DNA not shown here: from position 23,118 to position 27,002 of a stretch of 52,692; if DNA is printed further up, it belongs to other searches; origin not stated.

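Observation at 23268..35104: Contiguous secreted/cell-surface block: giant Cys-rich repeat protein, hydrolase, GT-C-like membrane protein and two different zinc metalloproteases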

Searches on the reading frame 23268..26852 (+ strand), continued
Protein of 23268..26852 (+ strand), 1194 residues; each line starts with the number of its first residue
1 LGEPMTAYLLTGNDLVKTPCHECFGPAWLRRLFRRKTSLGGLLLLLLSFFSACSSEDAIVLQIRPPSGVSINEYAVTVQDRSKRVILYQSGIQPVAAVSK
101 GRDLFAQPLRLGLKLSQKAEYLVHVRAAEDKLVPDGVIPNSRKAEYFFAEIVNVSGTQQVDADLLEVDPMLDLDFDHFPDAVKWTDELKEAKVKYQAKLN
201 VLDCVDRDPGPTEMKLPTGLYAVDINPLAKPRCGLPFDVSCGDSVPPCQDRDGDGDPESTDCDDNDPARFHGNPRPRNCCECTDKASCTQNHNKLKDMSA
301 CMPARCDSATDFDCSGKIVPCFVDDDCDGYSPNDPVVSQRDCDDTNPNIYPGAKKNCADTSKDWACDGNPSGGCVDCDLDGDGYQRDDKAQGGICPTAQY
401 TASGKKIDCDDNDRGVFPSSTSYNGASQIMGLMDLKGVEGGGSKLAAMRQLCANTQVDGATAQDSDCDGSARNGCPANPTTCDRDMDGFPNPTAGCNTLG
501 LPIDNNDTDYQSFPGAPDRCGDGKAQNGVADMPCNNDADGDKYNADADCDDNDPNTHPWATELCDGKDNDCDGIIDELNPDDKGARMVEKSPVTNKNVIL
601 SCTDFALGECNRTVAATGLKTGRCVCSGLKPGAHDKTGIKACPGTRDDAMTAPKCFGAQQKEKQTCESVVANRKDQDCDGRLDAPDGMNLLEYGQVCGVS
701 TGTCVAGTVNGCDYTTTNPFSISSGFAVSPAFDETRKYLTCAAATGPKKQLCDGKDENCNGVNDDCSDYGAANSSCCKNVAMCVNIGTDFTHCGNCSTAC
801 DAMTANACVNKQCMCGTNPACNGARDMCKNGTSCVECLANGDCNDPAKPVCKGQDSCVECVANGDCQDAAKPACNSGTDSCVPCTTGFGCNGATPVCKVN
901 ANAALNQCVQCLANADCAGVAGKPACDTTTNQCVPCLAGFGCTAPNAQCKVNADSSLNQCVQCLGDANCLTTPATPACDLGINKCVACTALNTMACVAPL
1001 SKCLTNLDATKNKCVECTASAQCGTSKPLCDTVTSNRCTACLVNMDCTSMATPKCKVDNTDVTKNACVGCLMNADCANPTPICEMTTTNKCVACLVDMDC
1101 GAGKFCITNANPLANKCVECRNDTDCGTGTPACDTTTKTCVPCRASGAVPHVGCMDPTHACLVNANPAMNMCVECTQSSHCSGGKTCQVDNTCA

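Call 34: find_encoding_contigs(protein=P0160, flank=10000, max_places=1)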
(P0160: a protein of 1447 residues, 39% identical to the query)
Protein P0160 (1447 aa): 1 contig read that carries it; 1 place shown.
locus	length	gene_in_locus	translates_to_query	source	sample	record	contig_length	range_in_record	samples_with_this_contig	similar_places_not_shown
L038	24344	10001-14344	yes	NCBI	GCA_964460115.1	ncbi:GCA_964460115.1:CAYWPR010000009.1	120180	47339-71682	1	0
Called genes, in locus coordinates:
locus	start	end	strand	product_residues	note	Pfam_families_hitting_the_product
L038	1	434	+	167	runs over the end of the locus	PF05591:T6SS_VipA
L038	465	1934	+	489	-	PF05943:VipB, PF18945:VipB_2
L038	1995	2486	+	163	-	PF05638:T6SS_HCP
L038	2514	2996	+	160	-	PF04965:GPW_gp25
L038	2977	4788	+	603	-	PF05947:T6SS_TssF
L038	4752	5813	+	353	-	PF06996:T6SS_TssG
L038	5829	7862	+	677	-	PF05954:Phage_GPD, PF04717:Phage_base_V, PF22178:Gp5_trimer_C, PF06715:Gp5_C (faint)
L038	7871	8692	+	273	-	-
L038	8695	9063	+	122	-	PF14107:DUF4280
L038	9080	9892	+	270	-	PF01381:HTH_3, PF12844:HTH_19, PF13560:HTH_31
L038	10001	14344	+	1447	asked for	PF11617:Cu-binding_MopE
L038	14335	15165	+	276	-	PF08308:PEGA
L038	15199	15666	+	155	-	PF00069:Pkinase, PF07714:PK_Tyr_Ser-Thr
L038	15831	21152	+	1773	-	PF00069:Pkinase, PF07714:PK_Tyr_Ser-Thr, PF13191:AAA_16, PF01590:GAF, PF13185:GAF_2, PF13492:GAF_3 (weak), PF07228:SpoIIE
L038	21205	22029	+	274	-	PF13365:Trypsin_2 (faint), PF00089:Trypsin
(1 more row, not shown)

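Call 36: search_protein_families(library=pfam, proteins=[L037:9075-9929:+, L037:13705-14478:+], max_evalue=1)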
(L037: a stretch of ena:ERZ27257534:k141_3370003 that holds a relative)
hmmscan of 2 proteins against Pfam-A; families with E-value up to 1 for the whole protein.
L037:9075-9929:+ (284 aa): 10 families
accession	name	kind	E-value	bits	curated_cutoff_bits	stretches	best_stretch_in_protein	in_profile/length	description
PF01381.28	HTH_3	-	2.7e-12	47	23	1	18-65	3-50/55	Helix-turn-helix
PF13560.12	HTH_31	-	4.6e-12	46.5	27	1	12-68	2-59/64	Helix-turn-helix domain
PF12844.13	HTH_19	-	2.9e-10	40.4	30.2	1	13-74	1-61/64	Helix-turn-helix domain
PF13443.12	HTH_26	-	0.0092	16.7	22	0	161-208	15-60/63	Cro/C1-type HTH DNA-binding domain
PF22495.2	HTH_92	-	0.02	14.6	27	1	18-52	2-36/45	RsaL-like HTH domain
PF13413.12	HTH_25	-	0.027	14.7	24.6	1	18-52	4-40/62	Helix-turn-helix domain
PF07022.19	Phage_CI_repr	-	0.055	14.3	22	0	26-44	14-32/65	Bacteriophage CI repressor helix-turn-helix domain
PF01047.28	MarR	-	0.062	13.6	24.6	1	18-42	11-35/59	MarR family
PF14712.11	Snapin_Pallidin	-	0.11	13.4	29.6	1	137-196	7-66/89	Snapin/Pallidin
PF13412.12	HTH_24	-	0.13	12.3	21.9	0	137-155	23-41/48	Winged helix-turn-helix DNA-binding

L037:13705-14478:+ (257 aa): 2 families
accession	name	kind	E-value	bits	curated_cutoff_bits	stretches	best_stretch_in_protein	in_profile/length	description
PF08308.17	PEGA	-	6e-15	55.3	20.8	2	110-176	2-69/71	PEGA domain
PF13620.12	CarboxypepD_reg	-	2.2e-07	31.5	32.3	2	139-175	45-82/82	Carboxypeptidase regulatory-like domain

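Call 62: predict_structure(alignment_id=A3)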
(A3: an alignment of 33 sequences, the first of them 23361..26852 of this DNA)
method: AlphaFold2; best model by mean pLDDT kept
length: 1163 residues; sequences in the alignment: 33
mean_pLDDT: 75.6   pTM: 0.39
mean pLDDT of the five models: 75.6, 71.7, 66.7, 65.3, 55.7
residues with pLDDT >= 90: 56; 70-90: 788; 50-70: 269; < 50: 50
segments of 3 or more residues with pLDDT < 50: 1-5, 7-9, 19-23, 202-206, 263-267, 271-273, 604-607
pLDDT, mean of each block of 10 residues (from residue 1): 45 52 69 89 89 82 78 85 86 90 71 89 87 90 85 88 85 76 59 74 51 52 52 56 57 53 50 53 55 67 64 75 66 68 67 69 68 75 72 67 68 84 78 79 77 89 82 90 87 84 80 80 87 81 79 83 79 62 75 69 55 64 61 59 50 62 79 83 80 76 82 77 75 56 56 69 76 79 79 77 80 81 85 81 85 81 83 84 81 85 81 75 81 81 80 83 72 82 85 83 85 83 85 86 81 84 85 82 85 84 86 81 83 85 86 84 83
secondary structure, 60 per line:
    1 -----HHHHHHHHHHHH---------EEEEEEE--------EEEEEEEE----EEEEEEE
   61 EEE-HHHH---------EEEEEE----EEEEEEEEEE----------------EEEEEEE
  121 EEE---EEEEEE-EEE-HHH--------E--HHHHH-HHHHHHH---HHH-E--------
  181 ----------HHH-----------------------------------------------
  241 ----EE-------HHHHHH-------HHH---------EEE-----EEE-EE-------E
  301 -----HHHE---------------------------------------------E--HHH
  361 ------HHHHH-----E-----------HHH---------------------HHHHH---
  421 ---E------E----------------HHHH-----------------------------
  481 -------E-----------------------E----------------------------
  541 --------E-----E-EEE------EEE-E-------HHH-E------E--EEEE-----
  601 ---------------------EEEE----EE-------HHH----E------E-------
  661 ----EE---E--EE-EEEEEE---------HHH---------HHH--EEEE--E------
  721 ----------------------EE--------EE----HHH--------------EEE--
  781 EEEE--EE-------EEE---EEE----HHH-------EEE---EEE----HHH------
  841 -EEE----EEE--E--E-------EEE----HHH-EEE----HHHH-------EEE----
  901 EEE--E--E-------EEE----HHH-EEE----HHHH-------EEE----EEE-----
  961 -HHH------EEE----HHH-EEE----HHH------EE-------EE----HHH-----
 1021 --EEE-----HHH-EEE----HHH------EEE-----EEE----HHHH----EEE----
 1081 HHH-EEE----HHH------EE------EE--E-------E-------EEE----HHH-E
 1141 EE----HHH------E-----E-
elements in order (helices of 4 or more, strands of 3 or more residues): H6-17 E27-33 E42-49 E54-63 H65-68 E78-83 E88-97 E114-123 E127-132 E134-136 H152-156 H158-164 H254-259 E279-281 E287-289 H367-371 H413-417 H448-451 E557-559 E566-568 E592-595 E622-625 E676-681 E708-711 E776-778 E781-784 E796-798 E802-804 E819-821 E825-827 E842-844 E849-851 E865-867 E876-878 H883-886 E894-896 E901-903 E917-919 E928-930 H935-938 E946-948 E953-955 E971-973 E982-984 E1023-1025 E1035-1037 E1051-1053 E1059-1061 H1066-1069 E1074-1076 E1085-1087 E1129-1131 E1140-1142

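Call 64: fold_search(model_id=the predicted structure, library=pdb)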
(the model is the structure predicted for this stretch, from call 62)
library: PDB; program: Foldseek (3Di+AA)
matches with E <= 10: 591; with E <= 0.001: 0
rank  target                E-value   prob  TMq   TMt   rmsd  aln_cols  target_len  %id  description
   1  3pay_A                2.9e-03  1.00  0.07  0.26   6.2       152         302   16  Crystal structure of a putative adhesin (BACOVA_04077) from Bacteroides ovatus at 2.50 A resolution (released 2010-11-10)
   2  5nfi                  5.2e-02  0.99  0.07  0.27   7.3       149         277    9  The fimbrial anchor protein Mfa2 from Porphyromonas gingivalis (released 2018-02-07)
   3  7djl_B                5.2e-02  0.54  0.05  0.11   8.1       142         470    9  Structure of four truncated and mutated forms of quenching protein (released 2022-06-08)
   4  3r4r_A                7.4e-02  0.95  0.07  0.26   7.8       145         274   12  Crystal structure of a fimbrial assembly protein (BDI_3522) from Parabacteroides distasonis ATCC 8503 at 2.38 A resolu (released 2011-03-30)
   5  4q1z                  7.4e-02  0.91  0.06  0.16   4.4       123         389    9  Crystal structure of a DUF4876 family protein (BT_1938) from Bacteroides thetaiotaomicron VPI-5482 at 2.50 A resolution (released 2014-04-23)
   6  8qox_B                7.8e-02  0.95  0.07  0.16   4.7       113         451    7  Two-component assembly of SlaA and SlaB S-layer proteins of Sulfolobus acidocaldarius (released 2024-02-21)
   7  8bdw_A                8.2e-02  0.94  0.06  0.52   7.0       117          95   13  Crystal structure of CnaB2 domain from Lactobacillus plantarum (released 2023-02-22)
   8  3up6_B                9.1e-02  0.89  0.06  0.19   8.3       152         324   12  Crystal structure of a putative cell adhesion protein (BACOVA_04078) from Bacteroides ovatus ATCC 8483 at 2.80 A resol (released 2011-12-21)
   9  4h40_A                1.0e-01  0.87  0.06  0.21  10.1       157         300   10  Crystal structure of a putative cell adhesion protein (BF2867) from Bacteroides fragilis NCTC 9343 at 2.57 A resolutio (released 2012-10-03)
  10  7djl_C                1.1e-01  0.38  0.05  0.11   8.2       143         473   10  Structure of four truncated and mutated forms of quenching protein (released 2022-06-08)
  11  2x5p                  1.2e-01  0.90  0.06  0.49   7.4       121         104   13  Crystal structure of the Streptococcus pyogenes fibronectin binding protein Fbab-B (released 2010-09-01)
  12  6zth_C                1.4e-01  0.69  0.07  0.14   6.9       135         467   11  Phospholipase PlaB from Legionella pneumophila (released 2021-06-02)
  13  4h40_B                1.4e-01  0.82  0.07  0.22   9.6       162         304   10  Crystal structure of a putative cell adhesion protein (BF2867) from Bacteroides fragilis NCTC 9343 at 2.57 A resolutio (released 2012-10-03)
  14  3e8v                  1.5e-01  0.95  0.06  0.60   4.9       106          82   11  Crystal structure of a possible transglutaminase-family protein proteolytic fragment from Bacteroides fragilis (released 2008-09-02)
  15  6m7c                  1.5e-01  0.35  0.06  0.19   9.3       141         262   13  Crystal structure of C-terminal fragment of pilus adhesin SpaC from Lactobacillus rhamnosus GG (released 2020-07-29)
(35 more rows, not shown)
